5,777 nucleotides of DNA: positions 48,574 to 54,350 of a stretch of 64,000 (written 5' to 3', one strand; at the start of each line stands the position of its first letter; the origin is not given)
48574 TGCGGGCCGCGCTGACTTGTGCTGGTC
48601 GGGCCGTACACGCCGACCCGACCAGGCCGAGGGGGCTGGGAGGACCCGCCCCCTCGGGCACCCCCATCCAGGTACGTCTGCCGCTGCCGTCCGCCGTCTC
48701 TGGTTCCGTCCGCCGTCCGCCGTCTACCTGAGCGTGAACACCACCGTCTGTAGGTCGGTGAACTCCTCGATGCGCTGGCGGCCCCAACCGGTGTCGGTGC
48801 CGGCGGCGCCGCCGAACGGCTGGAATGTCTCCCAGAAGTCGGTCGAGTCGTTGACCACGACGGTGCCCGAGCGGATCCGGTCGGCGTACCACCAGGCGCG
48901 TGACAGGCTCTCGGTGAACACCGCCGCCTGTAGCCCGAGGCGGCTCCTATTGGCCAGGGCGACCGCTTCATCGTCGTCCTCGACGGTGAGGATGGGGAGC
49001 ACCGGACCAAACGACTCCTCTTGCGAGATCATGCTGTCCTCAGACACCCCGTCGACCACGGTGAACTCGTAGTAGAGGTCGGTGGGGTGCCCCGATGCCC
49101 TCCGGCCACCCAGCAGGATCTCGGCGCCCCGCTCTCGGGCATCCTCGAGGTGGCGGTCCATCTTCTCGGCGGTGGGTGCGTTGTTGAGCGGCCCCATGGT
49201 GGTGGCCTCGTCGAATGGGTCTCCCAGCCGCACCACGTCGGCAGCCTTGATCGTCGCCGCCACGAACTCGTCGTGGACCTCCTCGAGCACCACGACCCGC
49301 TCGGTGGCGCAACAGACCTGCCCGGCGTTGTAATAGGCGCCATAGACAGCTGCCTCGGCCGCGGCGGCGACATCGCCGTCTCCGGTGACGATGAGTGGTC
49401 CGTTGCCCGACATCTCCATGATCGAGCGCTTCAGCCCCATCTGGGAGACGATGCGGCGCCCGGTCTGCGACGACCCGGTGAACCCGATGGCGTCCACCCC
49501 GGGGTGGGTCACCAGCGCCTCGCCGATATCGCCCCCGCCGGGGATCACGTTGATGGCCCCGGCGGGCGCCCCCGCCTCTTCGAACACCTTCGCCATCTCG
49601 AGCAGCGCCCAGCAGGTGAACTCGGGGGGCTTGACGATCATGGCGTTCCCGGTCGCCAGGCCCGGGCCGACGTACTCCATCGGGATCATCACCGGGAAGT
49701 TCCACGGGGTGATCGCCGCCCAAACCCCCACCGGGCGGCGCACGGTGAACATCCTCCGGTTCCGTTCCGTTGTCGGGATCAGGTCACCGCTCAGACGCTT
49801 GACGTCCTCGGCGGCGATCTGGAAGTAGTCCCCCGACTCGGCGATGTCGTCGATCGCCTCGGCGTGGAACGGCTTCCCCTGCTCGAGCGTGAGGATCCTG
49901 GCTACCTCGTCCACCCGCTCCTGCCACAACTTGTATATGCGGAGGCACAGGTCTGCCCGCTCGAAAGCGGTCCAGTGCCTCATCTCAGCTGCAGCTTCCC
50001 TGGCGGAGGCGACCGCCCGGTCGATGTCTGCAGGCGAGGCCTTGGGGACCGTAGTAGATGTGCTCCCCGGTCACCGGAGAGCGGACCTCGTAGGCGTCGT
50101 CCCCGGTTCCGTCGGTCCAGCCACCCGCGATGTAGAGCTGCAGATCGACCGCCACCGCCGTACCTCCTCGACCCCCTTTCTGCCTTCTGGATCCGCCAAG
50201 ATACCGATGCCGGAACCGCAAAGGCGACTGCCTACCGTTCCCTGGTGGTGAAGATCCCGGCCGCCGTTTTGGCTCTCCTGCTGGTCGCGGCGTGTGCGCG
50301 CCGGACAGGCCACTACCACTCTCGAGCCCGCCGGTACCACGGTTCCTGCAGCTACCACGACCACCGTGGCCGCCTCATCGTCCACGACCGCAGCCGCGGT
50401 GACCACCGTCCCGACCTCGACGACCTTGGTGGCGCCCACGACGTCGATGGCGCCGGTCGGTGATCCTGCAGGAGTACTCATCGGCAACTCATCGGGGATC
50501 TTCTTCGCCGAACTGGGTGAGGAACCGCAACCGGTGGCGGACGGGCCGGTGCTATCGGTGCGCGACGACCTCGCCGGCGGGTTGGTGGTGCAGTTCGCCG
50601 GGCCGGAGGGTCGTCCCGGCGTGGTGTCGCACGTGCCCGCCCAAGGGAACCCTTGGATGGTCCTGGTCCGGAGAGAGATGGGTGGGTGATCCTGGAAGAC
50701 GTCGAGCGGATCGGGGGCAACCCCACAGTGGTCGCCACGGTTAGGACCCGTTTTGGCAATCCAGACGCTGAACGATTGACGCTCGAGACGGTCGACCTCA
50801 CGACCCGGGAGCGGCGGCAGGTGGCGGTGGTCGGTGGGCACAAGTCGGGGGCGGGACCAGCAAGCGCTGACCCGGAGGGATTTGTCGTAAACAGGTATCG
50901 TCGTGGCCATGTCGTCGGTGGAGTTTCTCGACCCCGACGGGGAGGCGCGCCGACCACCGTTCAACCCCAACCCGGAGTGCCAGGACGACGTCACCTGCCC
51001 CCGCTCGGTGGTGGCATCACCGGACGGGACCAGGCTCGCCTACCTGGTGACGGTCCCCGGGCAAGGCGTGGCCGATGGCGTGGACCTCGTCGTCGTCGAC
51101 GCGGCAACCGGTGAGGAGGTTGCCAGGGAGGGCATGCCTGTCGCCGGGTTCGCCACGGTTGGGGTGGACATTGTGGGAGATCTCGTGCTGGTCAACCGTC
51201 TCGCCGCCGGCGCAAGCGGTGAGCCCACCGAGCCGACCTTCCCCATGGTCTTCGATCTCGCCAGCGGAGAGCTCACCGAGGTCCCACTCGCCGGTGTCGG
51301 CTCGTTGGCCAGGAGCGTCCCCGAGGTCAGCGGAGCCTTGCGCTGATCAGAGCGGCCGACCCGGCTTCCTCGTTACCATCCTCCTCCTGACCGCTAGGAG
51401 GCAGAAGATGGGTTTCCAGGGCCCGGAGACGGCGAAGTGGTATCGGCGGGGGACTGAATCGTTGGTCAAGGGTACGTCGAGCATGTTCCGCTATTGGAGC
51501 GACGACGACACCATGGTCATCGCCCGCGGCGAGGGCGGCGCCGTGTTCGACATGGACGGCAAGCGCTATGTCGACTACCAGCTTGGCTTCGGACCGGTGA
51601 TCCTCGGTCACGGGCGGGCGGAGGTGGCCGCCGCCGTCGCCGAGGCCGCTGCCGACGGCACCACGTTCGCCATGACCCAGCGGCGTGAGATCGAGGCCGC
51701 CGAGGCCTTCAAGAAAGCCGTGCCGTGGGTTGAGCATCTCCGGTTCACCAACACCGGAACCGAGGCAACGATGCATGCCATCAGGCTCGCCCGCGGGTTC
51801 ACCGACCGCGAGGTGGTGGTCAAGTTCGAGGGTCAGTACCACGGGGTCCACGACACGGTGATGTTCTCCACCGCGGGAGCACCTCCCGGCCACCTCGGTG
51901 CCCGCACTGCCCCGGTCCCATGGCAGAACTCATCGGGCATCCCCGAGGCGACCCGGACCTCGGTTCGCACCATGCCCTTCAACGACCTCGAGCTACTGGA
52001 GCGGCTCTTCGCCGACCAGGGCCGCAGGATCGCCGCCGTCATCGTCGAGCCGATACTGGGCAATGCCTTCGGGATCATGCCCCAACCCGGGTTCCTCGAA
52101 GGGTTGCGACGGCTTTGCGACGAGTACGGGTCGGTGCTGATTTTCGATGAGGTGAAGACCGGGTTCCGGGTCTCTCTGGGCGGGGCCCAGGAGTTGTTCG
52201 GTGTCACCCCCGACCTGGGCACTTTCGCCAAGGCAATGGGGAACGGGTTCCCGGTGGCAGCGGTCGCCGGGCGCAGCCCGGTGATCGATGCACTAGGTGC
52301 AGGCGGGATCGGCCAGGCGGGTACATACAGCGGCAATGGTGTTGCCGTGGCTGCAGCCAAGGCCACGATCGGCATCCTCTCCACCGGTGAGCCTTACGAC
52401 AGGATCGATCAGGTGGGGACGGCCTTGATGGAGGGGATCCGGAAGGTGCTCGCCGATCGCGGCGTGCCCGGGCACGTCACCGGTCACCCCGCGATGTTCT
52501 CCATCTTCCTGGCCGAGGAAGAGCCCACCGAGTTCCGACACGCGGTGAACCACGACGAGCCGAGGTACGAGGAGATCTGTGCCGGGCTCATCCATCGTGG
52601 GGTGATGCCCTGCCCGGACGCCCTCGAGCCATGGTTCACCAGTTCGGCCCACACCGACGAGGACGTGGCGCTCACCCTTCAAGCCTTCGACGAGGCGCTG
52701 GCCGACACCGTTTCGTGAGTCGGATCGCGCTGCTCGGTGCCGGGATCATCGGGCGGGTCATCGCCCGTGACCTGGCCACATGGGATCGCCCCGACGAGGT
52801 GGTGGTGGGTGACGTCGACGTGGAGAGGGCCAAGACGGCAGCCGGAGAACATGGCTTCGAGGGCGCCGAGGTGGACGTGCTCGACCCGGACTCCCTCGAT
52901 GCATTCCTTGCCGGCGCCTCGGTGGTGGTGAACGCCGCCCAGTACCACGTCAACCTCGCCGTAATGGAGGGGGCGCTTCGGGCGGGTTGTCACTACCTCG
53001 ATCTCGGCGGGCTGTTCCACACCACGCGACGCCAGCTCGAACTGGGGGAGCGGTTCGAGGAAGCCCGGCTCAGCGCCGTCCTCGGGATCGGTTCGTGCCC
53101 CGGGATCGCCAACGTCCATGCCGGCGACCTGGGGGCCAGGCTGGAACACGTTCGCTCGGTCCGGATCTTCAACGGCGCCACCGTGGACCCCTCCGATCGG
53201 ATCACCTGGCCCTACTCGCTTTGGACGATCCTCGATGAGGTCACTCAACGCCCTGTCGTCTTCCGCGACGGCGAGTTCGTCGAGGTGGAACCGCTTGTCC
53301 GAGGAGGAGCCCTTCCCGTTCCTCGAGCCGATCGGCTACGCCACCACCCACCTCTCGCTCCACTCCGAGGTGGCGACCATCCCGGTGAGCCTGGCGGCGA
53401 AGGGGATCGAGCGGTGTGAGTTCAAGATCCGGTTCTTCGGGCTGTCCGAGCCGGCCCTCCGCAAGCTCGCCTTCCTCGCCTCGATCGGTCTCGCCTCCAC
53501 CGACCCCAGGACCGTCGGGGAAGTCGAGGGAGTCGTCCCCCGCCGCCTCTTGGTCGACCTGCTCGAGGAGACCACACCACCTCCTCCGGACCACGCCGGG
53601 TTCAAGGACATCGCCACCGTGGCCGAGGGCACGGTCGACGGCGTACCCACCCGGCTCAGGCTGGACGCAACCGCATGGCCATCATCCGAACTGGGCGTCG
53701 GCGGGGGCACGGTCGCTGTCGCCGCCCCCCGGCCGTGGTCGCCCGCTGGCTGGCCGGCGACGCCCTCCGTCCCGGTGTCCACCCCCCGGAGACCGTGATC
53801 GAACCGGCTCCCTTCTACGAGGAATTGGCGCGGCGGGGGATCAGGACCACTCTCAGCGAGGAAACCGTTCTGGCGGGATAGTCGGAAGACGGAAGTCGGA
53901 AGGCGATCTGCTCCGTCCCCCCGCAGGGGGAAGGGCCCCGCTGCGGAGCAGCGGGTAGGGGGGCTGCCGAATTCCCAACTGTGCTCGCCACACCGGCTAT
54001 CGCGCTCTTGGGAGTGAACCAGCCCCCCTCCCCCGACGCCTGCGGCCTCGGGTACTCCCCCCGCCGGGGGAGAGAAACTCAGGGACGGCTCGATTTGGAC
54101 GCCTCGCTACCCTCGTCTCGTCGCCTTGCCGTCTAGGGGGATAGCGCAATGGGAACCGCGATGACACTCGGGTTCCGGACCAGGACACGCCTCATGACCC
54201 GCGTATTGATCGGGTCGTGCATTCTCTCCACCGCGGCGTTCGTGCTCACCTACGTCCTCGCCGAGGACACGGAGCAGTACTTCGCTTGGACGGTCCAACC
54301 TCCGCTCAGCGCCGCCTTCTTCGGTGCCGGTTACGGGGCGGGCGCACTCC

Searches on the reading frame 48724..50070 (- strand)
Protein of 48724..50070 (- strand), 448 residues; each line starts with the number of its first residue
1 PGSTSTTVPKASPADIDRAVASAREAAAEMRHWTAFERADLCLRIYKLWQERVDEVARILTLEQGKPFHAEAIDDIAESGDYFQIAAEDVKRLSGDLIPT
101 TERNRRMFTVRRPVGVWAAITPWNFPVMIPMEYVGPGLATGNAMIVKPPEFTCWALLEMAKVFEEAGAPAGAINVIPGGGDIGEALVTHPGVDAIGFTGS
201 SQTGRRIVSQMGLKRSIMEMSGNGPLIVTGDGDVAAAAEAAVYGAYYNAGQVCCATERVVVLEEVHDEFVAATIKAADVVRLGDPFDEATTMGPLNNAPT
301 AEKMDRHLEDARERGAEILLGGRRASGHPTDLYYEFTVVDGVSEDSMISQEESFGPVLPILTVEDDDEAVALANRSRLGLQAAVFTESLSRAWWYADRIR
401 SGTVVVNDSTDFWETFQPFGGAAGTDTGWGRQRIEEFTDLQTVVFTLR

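Call 52: search_protein_families(library=pfam, proteins=[window:48724-50070:-], max_evalue=0.001)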
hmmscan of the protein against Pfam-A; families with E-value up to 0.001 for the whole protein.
window:48724-50070:- (448 aa): 1 family
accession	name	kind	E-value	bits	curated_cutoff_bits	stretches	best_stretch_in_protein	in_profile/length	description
PF00171.27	Aldedh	-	1.1e-139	466.5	23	1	3-443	18-461/461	Aldehyde dehydrogenase family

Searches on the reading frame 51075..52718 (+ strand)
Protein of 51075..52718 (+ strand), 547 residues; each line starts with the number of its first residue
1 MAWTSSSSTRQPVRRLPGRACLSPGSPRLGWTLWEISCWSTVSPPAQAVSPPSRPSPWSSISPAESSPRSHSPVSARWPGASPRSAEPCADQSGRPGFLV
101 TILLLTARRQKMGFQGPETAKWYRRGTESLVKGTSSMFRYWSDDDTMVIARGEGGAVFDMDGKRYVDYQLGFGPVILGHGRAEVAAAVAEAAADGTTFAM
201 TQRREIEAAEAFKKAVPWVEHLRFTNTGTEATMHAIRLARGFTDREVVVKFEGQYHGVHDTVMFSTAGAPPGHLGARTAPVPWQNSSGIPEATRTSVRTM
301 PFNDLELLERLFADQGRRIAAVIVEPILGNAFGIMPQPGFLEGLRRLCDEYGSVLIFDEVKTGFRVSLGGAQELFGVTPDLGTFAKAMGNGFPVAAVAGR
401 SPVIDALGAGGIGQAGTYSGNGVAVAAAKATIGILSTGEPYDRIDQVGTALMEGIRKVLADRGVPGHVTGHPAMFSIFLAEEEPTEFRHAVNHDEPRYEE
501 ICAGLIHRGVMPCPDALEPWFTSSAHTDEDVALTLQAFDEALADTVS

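Call 13: search_protein_families(library=pfam, proteins=[window:51075-52718:+], max_evalue=0.01)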
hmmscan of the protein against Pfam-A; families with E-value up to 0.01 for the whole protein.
window:51075-52718:+ (547 aa): 2 families
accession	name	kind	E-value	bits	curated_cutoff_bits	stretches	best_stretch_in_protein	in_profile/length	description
PF00202.27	Aminotran_3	-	3.6e-66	223.9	30.5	1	146-528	10-393/403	Aminotransferase class-III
PF00155.27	Aminotran_1_2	-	1.4e-05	24.9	19.7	1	283-432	101-266/361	Aminotransferase class I and II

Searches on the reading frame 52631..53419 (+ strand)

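Call 13: search_protein_families(library=pfam, proteins=[window:52631-53419:+], max_evalue=0.01)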
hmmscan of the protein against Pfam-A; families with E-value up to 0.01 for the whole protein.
window:52631-53419:+ (262 aa): 5 families
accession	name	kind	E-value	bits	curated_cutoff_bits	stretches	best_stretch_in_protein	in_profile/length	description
PF03435.24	Sacchrp_dh_NADP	-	5.2e-17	62.8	25.1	1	32-149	1-128/129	Saccharopine dehydrogenase NADP binding domain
PF02254.24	TrkA_N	-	0.00056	20.7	23.8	1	32-96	1-63/116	TrkA-N domain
PF03807.23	F420_oxidored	-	0.00089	20.3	21.6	1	31-111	1-75/94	NADP oxidoreductase coenzyme F420-dependent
PF01488.26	Shikimate_DH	-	0.0019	18.7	24.3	1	30-104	13-84/138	Shikimate / quinate 5-dehydrogenase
PF01073.25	3Beta_HSD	-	0.0035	16.8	22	1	36-105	5-76/280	3-beta hydroxysteroid dehydrogenase/isomerase family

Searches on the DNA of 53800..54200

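Call 53: search_rna_families(source=window, start=53800, end=54200, threshold=evalue, max_evalue=10)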
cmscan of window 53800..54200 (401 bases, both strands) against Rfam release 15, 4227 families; matches with E-value up to 10: 11.
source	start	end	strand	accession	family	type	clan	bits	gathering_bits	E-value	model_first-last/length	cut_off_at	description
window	54057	54087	+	RF01100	PK-BYV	Cis-reg;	-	19.3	50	0.1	1-40/40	no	3'-terminal pseudoknot in BYV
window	53946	54040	+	RF00649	mir-128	Gene; miRNA;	-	16.6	49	0.31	1-83/83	no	mir-128 microRNA precursor family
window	53940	54046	-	RF03261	mir-1759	Gene; miRNA;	-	16.6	58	2.3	1-75/75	no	mir-1759 microRNA precursor family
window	53943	54043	-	RF04279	mir-H20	Gene; miRNA;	CL00141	15.8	99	3.1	1-82/82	no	mir-H20 microRNA precursor family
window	53902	53938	-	RF01370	CRISPR-DR57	Gene; CRISPR;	-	15.5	39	1.4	1-37/37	no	CRISPR RNA direct repeat element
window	53938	53958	+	RF03766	mir-3155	Gene; miRNA;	-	13.3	70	8.3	1-56/56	no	mir-3155 microRNA precursor family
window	54027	54077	+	RF01522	TB10Cs1H1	Gene; snRNA; snoRNA; HACA-box;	-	13.3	45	8.5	1-71/71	no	Trypanosomatid snoRNA TB10Cs1H1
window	53842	53935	+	RF00195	RsmY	Gene; sRNA;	CL00106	12.6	57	0.86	1-121/121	no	RsmY RNA family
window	53958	54028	+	RF02357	RNaseP-T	Gene; ribozyme;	CL00002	11.4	60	3.5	1-208/208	no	RNaseP truncated form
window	53887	53957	-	RF02837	anti-hemB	Gene; sRNA;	-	11.2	49.5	6.4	1-81/81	no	Burkholderia RNA 7 (anti-hemB)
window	54050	54079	-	RF02975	DUF3800-XI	Gene; sRNA;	-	11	37.8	6.7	1-48/48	no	DUF3800-XI RNA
